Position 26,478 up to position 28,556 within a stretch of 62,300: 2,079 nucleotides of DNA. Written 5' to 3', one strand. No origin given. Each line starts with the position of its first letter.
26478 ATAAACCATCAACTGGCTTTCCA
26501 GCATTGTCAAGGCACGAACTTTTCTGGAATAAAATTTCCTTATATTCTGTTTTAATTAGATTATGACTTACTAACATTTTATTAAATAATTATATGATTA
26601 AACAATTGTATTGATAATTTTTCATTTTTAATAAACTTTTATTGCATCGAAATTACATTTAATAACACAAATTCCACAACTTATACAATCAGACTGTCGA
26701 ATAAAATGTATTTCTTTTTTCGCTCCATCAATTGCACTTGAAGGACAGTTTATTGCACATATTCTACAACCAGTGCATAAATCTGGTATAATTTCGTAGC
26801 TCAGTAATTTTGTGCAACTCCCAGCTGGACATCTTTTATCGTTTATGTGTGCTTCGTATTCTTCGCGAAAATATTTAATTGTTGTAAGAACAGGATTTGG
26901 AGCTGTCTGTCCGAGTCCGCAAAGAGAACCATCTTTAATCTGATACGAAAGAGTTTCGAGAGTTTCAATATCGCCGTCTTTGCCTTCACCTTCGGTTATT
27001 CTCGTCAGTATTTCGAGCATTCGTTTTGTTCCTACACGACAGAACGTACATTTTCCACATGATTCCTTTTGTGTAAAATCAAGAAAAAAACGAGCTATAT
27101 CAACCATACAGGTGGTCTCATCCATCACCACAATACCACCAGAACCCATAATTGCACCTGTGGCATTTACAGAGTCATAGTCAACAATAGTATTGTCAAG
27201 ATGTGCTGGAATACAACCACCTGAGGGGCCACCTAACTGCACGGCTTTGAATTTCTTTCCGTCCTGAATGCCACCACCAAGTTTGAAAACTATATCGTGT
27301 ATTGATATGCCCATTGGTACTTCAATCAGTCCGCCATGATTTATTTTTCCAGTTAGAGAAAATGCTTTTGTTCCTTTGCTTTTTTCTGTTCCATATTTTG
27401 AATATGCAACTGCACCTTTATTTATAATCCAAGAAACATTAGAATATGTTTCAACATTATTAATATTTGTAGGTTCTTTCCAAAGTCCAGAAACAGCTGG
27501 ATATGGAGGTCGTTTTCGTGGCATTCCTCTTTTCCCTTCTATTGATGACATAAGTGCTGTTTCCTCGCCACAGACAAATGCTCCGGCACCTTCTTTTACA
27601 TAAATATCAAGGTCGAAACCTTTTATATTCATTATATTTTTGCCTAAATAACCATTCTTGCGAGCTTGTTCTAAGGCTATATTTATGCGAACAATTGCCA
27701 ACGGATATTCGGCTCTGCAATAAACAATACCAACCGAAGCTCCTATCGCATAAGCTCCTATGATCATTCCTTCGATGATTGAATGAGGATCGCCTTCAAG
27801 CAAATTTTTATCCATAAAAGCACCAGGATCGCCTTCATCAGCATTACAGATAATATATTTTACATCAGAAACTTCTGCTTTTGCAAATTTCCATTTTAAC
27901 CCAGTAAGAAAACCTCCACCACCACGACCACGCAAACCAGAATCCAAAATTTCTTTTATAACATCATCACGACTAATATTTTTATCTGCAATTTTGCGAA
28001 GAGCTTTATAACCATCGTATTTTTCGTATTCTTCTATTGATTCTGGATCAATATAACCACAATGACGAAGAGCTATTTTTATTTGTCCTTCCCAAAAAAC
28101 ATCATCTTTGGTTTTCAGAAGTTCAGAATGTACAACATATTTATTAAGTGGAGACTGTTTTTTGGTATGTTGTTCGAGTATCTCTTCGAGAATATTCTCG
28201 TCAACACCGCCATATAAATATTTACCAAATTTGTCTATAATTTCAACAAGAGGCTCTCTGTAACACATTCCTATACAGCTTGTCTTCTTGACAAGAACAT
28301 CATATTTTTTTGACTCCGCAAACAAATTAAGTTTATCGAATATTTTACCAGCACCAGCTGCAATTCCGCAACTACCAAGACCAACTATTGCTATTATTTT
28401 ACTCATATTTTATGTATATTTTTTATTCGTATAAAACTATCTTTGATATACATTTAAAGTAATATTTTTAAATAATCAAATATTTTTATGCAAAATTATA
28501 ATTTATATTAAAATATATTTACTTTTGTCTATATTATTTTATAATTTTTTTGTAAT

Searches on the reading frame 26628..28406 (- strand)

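Call 53: search_protein_families(library=ncbifam, proteins=[window:26628-28406:-], max_evalue=1e-10)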
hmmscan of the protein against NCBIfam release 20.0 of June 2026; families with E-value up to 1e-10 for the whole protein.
window:26628-28406:- (592 aa): 3 families
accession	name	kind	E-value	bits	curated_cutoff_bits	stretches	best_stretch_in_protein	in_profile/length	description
TIGR01959.1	nuoF_fam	equivalog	5.5e-146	486.1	558.65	1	120-521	10-410/410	NADH-quinone oxidoreductase subunit NuoF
NF008436.0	PRK11278.1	equivalog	7.3e-111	371.2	749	1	120-525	23-430/448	NADH-quinone oxidoreductase subunit NuoF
NF010120.0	PRK13596.1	equivalog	1.3e-110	369.9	389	1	132-525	28-421/433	NADH-quinone oxidoreductase subunit NuoF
